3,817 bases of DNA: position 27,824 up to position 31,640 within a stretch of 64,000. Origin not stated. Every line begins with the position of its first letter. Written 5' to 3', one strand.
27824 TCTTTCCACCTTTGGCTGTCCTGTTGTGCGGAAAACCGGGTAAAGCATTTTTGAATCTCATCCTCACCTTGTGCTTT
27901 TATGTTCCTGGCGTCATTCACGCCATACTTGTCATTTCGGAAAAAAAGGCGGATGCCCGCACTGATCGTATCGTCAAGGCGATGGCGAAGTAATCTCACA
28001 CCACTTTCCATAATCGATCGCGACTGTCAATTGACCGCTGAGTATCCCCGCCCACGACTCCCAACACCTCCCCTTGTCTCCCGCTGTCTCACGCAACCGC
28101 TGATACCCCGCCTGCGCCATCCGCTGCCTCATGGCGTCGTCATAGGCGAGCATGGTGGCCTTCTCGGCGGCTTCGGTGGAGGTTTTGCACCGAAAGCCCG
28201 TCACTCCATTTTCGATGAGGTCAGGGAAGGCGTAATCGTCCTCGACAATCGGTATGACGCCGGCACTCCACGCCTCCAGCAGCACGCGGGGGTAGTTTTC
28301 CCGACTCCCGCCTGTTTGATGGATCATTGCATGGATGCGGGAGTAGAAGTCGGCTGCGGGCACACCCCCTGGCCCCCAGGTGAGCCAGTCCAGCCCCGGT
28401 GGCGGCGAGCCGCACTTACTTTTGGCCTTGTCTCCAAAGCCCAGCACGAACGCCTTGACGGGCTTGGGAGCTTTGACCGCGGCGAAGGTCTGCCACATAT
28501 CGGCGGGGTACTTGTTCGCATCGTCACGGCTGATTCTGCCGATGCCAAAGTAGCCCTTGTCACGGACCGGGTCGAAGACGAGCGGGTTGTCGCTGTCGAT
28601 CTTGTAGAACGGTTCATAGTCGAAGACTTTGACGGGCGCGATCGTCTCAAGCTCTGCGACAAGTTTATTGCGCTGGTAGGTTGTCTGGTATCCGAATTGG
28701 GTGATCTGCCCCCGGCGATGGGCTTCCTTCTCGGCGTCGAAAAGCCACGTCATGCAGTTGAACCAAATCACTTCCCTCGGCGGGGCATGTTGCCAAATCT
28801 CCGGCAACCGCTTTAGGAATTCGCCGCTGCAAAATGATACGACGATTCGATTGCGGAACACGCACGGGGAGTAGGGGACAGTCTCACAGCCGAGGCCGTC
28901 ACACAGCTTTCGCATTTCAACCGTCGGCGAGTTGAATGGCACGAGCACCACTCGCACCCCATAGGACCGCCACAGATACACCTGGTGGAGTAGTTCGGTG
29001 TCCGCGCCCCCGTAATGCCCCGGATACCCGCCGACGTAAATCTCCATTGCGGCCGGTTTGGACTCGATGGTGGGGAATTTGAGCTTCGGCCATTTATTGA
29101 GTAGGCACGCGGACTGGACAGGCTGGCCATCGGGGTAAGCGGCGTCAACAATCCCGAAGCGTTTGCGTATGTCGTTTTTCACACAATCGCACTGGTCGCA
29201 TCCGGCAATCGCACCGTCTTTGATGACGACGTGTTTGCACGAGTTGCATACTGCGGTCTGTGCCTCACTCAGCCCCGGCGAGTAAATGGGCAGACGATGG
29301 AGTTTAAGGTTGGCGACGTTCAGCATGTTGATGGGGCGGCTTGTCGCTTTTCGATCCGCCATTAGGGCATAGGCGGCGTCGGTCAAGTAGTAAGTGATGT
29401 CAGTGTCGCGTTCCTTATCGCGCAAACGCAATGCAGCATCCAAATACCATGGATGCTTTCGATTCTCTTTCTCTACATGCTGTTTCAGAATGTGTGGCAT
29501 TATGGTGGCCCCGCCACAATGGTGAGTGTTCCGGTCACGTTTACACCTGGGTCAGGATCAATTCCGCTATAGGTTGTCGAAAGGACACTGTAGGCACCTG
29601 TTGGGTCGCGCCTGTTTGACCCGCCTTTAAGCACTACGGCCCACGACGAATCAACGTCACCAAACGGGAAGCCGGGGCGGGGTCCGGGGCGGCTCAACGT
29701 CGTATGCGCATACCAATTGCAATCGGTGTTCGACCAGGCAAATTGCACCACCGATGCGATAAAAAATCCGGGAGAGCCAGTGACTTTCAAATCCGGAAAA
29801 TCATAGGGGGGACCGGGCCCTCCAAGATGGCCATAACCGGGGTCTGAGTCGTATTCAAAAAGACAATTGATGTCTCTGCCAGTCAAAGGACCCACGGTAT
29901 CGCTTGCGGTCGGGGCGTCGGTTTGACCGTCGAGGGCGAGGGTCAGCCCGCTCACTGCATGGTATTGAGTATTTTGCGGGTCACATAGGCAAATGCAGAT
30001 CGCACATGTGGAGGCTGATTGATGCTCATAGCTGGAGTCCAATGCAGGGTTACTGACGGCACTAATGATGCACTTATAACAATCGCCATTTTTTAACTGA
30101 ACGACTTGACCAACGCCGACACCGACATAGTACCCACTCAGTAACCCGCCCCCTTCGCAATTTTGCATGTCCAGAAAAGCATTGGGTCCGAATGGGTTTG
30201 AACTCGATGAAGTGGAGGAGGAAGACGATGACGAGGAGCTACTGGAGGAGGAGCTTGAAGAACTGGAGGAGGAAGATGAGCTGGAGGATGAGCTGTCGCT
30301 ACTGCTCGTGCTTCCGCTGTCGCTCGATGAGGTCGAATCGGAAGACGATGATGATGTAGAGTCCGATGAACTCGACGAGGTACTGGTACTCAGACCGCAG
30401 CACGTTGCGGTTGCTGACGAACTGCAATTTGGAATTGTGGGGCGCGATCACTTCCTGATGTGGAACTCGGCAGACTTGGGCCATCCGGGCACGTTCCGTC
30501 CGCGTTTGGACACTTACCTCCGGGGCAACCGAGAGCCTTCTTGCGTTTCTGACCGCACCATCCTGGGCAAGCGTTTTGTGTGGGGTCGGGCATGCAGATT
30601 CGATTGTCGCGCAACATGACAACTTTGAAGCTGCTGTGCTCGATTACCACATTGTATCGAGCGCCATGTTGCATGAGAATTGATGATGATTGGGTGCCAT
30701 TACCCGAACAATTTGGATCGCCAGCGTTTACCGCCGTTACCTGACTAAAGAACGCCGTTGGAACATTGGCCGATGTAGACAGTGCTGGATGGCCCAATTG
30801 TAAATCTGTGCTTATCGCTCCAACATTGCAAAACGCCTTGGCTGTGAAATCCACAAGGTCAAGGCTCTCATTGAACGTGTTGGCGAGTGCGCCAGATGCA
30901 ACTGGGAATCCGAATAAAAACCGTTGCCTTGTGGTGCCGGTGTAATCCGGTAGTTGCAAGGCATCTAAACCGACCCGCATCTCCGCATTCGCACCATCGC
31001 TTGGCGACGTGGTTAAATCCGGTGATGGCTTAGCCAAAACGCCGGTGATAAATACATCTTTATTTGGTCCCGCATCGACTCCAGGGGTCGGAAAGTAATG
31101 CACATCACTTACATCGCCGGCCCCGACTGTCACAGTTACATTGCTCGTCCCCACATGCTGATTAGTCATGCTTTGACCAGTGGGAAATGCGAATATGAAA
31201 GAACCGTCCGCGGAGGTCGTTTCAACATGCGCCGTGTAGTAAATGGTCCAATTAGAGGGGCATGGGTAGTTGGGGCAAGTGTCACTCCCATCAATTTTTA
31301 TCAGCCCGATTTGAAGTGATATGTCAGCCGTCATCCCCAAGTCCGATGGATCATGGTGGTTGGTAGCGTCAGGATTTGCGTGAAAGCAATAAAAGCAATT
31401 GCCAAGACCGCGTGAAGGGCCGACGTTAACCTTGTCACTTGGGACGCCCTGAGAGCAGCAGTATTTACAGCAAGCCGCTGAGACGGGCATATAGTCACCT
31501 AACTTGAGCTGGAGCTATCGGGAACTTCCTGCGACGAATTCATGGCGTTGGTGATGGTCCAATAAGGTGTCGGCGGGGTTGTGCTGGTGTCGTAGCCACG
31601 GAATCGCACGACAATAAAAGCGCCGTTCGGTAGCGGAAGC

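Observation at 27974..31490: Cys-rich tail-distal gene with 27 consecutive serines, coupled to a GT-B glycosyltransferase: candidate virion O-glycosylation module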

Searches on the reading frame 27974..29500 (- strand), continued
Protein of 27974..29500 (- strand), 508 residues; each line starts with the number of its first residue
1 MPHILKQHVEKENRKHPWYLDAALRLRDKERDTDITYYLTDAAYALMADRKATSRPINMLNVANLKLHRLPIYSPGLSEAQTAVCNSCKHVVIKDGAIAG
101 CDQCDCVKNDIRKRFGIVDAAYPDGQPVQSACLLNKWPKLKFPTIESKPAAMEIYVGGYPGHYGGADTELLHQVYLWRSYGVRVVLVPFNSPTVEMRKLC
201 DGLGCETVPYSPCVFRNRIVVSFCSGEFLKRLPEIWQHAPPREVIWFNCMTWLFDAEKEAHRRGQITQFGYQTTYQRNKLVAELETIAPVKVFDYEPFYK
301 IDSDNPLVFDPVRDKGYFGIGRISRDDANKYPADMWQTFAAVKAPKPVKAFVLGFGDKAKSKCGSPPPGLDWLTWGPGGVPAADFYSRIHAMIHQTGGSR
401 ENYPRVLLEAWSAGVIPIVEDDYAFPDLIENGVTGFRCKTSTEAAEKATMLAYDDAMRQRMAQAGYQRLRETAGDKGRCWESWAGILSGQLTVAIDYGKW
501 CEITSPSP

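Call 60: fold_search(model_id=the predicted structure, library=pdb)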
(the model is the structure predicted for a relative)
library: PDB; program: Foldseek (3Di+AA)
matches with E <= 10: 1672; with E <= 0.001: 324
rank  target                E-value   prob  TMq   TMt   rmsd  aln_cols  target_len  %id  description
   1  3mbo_D                3.1e-13  1.00  0.48  0.65   6.2       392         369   15  Crystal Structure of the Glycosyltransferase BaBshA bound with UDP and L-malate (released 2010-09-29)
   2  3mbo_B                6.9e-13  1.00  0.51  0.67   5.3       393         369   16  Crystal Structure of the Glycosyltransferase BaBshA bound with UDP and L-malate (released 2010-09-29)
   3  4xsu_B                8.3e-13  1.00  0.49  0.65   4.9       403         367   15  Crystal structure of Anabaena Alr3699/HepE in complex with UDP and glucose (released 2016-01-13)
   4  2jjm_A                1.9e-12  1.00  0.48  0.66   6.1       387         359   16  Crystal Structure of a family GT4 glycosyltransferase from Bacillus anthracis ORF BA1558. (released 2008-08-05)
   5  3mbo_A                3.1e-12  1.00  0.52  0.69   5.2       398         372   16  Crystal Structure of the Glycosyltransferase BaBshA bound with UDP and L-malate (released 2010-09-29)
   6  3mbo_F                5.0e-12  1.00  0.50  0.66   6.0       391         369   16  Crystal Structure of the Glycosyltransferase BaBshA bound with UDP and L-malate (released 2010-09-29)
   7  4xsr_B                6.7e-12  1.00  0.47  0.63   5.4       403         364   15  Crystal structure of Anabaena Alr3699/HepE in complex with UDP-glucose (released 2016-01-13)
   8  3mbo_G                8.9e-12  1.00  0.46  0.62   6.7       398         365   16  Crystal Structure of the Glycosyltransferase BaBshA bound with UDP and L-malate (released 2010-09-29)
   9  3mbo_C                9.4e-12  1.00  0.52  0.69   4.4       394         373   16  Crystal Structure of the Glycosyltransferase BaBshA bound with UDP and L-malate (released 2010-09-29)
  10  4xso_A                9.4e-12  1.00  0.48  0.65   5.3       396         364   13  Crystal structure of apo-form Alr3699/HepE from Anabaena sp. strain PCC 7120 (released 2016-01-13)
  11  3oka_A                1.3e-11  1.00  0.51  0.65   5.0       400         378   14  Crystal structure of Corynebacterium glutamicum PimB' in complex with GDP-Man (triclinic crystal form) (released 2010-09-15)
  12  3mbo_E                1.8e-11  1.00  0.51  0.67   5.0       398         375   15  Crystal Structure of the Glycosyltransferase BaBshA bound with UDP and L-malate (released 2010-09-29)
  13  8dqd                  2.4e-11  1.00  0.50  0.67   5.9       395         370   11  Structure of the Campylobacter concisus glycosyltransferase PglA (released 2024-01-17)
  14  4xsu_A                2.5e-11  1.00  0.50  0.66   4.8       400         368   13  Crystal structure of Anabaena Alr3699/HepE in complex with UDP and glucose (released 2016-01-13)
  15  5d00_B                2.5e-11  1.00  0.49  0.66   5.8       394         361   14  Crystal structure of BshA from B. subtilis complexed with N-acetylglucosaminyl-malate and UMP (released 2016-09-07)
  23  1xv5                  7.2e-11  1.00  0.47  0.58   6.0       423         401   14  alpha-glucosyltransferase (AGT) in complex with UDP (released 2005-08-30)
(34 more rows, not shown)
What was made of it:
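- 28016..29053 (-): GT-B catalytic core (residues about 150-495). It carries an invariant EX7E motif (E401, E409) and the motif GR(I/V)SRDDxxK. Foldseek matches BshA, HepE, PimB', PglA, SdgB and TarM (call 60).
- On GT4-type glycosyltransferase (Pfam Glycos_transf_1, GT-B fold, retaining): The top Foldseek matches in the PDB are all GT4 GT-B enzymes, with TM-score (target-normalised) of 0.62-0.69 (call 60).
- T4 DNA alpha-glucosyltransferase and lipid- or small-molecule GT4 enzymes score as well as SdgB (call 60). GT4 enzymes commonly act on lipid-linked or envelope acceptors such as PimA, PglA and WaaG (call 60). The acceptor cannot be read from the fold (call 60). T4 alpha-glucosyltransferase is among the structural matches (1xv5, rank 23, call 60).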

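Call 61: search_protein_families(library=pfam, alignment_id=A3, max_evalue=0.001)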
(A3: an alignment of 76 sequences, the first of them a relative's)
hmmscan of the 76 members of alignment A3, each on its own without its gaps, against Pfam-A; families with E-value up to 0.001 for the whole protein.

A. member 1, L142:4056-6074:+ (672 aa): 0 families

B. families by the number of members that match (of 76 scanned): 12 families
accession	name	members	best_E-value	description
PF21448.3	DNMK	4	8.3e-11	Deoxynucleotide monophosphate kinase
PF01381.28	HTH_3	4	9e-07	Helix-turn-helix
PF13443.12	HTH_26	3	7.9e-05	Cro/C1-type HTH DNA-binding domain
PF00589.27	Phage_integrase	2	4.2e-08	Phage integrase family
PF00149.33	Metallophos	2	7.5e-07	Calcineurin-like phosphoesterase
PF11051.14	Mannosyl_trans3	1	7.5e-28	Mannosyltransferase putative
PF05050.19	Methyltransf_21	1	4.2e-14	Methyltransferase FkbM domain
PF04448.17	DUF551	1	1.2e-12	Protein of unknown function (DUF551)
PF01844.29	HNH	1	8.6e-11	HNH endonuclease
PF14279.12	HNH_5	1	1.1e-06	HNH endonuclease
PF19935.4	DUF6398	1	3.6e-06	Domain of unknown function (DUF6398)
PF13391.12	HNH_2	1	0.00073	HNH endonuclease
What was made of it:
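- Eight were also screened with Pfam, and only one neighbouring ORF of 76 is a GT of any family (call 61).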

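Call 82: search_protein_families(library=pfam, alignment_id=A6, max_evalue=0.00001)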
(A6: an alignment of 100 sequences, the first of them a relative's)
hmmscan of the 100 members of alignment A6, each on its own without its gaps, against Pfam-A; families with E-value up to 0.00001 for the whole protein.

A. member 1, L053:2784-3584:- (266 aa): 1 family
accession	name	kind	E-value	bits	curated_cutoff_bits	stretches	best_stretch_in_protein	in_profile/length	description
PF08238.18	Sel1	-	3.8e-36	122.7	30.7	3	154-189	1-36/36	Sel1 repeat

B. families by the number of members that match (of 100 scanned): 66 families (the first 25 are shown)
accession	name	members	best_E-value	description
PF00535.33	Glycos_transf_2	4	2.9e-22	Glycosyl transferase family 2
PF00072.30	Response_reg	3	4.5e-26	Response regulator receiver domain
PF13424.12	TPR_12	2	1.7e-30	Tetratricopeptide repeat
PF01734.28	Patatin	2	2.5e-26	Patatin-like phospholipase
PF03704.23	BTAD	2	6.7e-20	Bacterial transcriptional activator domain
PF00486.34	Trans_reg_C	2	2e-18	Transcriptional regulatory protein, C terminal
PF17132.9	Glyco_hydro_106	1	4.2e-226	alpha-L-rhamnosidase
PF01255.24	Prenyltransf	1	8.4e-77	Putative undecaprenyl diphosphate synthase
PF14574.11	RACo_C_ter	1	1e-61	C-terminal domain of RACo the ASKHA domain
PF02567.21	PhzC-PhzF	1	1.1e-59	Phenazine biosynthesis-like protein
PF13561.12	adh_short_C2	1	9.4e-48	Enoyl-(Acyl carrier protein) reductase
PF17651.6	Raco_middle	1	2.3e-39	RACo middle region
PF09471.16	Peptidase_M64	1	3e-38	IgA Peptidase M64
PF00106.31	adh_short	1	2.7e-36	short chain dehydrogenase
PF08238.18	Sel1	1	3.8e-36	Sel1 repeat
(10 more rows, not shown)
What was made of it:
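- On long bacterial contigs the family sits among cellular genes (call 82). Homologues on long bacterial contigs lie among cellular genes and GT2 enzymes (call 82).
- Tried and rejected: I repeated it with 100 ORFs (call 82).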

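Call 94: fold_search(model_id=the predicted structure, library=viral)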
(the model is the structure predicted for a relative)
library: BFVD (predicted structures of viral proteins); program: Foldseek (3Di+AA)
matches with E <= 10: 381; with E <= 0.001: 103
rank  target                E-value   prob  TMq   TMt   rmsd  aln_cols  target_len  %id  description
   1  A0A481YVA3            4.9e-12  1.00  0.53  0.72   4.7       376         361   15  Glycosyl transferase [Marseillevirus LCMAC103]
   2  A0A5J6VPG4            4.0e-11  1.00  0.45  0.35   6.4       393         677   11  Glycosyltransferase group 1 [Megaviridae environmental sample]
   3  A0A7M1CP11            6.7e-11  1.00  0.48  0.65   5.2       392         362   13  (no name in the UniProt tables at hand)
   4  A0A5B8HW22            3.8e-10  1.00  0.46  0.39   4.8       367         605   13  Glycosyl transferase family 2 [Mimiviridae sp. ChoanoV1]
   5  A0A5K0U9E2            8.6e-10  1.00  0.43  0.29  21.2       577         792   11  Spore protein YkvP/CgeB glycosyl transferase-like domain-containing protein [Yasminevirus sp. GU-2018]
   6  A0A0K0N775            9.6e-10  1.00  0.45  0.56   7.3       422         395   13  Glycosyl transferase family 1 domain-containing protein [Gordonia phage GMA2]
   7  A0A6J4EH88            1.8e-09  1.00  0.41  0.54   8.5       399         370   11  (no name in the UniProt tables at hand)
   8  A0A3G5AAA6            1.9e-09  1.00  0.46  0.68   4.6       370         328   10  Glycosyl transferase group 1 family protein [Hyperionvirus sp.]
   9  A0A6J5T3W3            2.4e-09  1.00  0.46  0.23   7.5       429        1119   11  Glyco_tranf_GTA_type domain containing protein [uncultured Caudovirales phage]
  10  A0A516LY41            3.7e-09  1.00  0.46  0.56   7.7       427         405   11  (no name in the UniProt tables at hand)
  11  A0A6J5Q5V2            3.9e-09  1.00  0.43  0.56   6.9       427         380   11  Glycosyl transferases group 1 [uncultured Caudovirales phage]
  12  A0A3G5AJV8            4.4e-09  1.00  0.46  0.50  10.5       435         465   11  Glycosyltransferase family 1 protein [Solumvirus sp.]
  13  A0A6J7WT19            4.6e-09  1.00  0.44  0.54   9.0       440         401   10  RfaG Glycosyltransferase [uncultured Caudovirales phage]
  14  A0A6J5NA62            5.8e-09  1.00  0.47  0.68   4.5       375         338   14  RfaG Glycosyltransferase [uncultured Caudovirales phage]
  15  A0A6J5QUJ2            1.0e-08  1.00  0.38  0.30  16.8       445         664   15  Glycosyl transferase, family 1 [uncultured Caudovirales phage]
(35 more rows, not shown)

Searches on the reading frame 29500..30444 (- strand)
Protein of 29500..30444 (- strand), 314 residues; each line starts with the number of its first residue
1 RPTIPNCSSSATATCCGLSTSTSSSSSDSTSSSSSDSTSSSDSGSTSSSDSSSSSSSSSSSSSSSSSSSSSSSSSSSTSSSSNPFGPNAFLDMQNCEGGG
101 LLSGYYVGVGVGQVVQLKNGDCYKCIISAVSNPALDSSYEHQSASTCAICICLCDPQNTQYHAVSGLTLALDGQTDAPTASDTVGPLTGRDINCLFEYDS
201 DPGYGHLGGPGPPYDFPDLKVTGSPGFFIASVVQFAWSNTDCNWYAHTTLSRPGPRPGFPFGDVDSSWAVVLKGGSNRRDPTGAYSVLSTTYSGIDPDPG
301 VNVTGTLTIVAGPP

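Call 5: search_protein_families(library=pfam, proteins=[window:29500-30444:-], max_evalue=0.1)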
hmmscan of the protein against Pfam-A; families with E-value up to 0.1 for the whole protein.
window:29500-30444:- (314 aa): 1 family
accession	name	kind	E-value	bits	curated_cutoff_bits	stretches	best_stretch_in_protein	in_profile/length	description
PF03105.24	SPX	-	0.077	13.5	27.8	1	24-80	45-109/340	SPX domain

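Call 6: search_protein_families(library=phrogs, proteins=[window:29500-30444:-], max_evalue=0.1)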
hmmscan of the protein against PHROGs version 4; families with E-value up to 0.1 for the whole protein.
window:29500-30444:- (314 aa): 0 families

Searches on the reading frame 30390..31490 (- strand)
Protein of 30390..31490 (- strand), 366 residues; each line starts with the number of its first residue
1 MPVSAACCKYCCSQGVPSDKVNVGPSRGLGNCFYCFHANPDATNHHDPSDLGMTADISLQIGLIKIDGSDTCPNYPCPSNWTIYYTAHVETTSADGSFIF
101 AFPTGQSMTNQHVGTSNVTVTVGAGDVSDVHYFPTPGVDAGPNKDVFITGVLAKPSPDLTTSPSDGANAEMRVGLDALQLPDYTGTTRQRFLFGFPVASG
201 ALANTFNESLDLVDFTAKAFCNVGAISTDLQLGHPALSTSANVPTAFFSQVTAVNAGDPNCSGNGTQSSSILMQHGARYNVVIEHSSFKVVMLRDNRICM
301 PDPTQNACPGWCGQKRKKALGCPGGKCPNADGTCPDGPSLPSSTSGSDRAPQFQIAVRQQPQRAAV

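Call 5: search_protein_families(library=pfam, proteins=[window:30390-31490:-], max_evalue=0.1)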
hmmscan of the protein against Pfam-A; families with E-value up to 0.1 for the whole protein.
window:30390-31490:- (366 aa): 0 families

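Call 6: search_protein_families(library=phrogs, proteins=[window:30390-31490:-], max_evalue=0.1)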
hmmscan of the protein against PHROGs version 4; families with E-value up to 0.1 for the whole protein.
window:30390-31490:- (366 aa): 0 families

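Call 28: find_encoding_contigs(protein=window:30390-31490:-, flank=10000, max_places=4)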
Protein window:30390-31490:- (366 aa): no gene with exactly this product is on record in the collection.

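Call 53: search_protein_representatives(protein=window:30390-31490:-)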
Query: 366 residues. Proteins with E-value up to 0.001 (for the whole library): 0; up to 1e-10: 0; up to 1e-30: 0. The best 0 are listed.
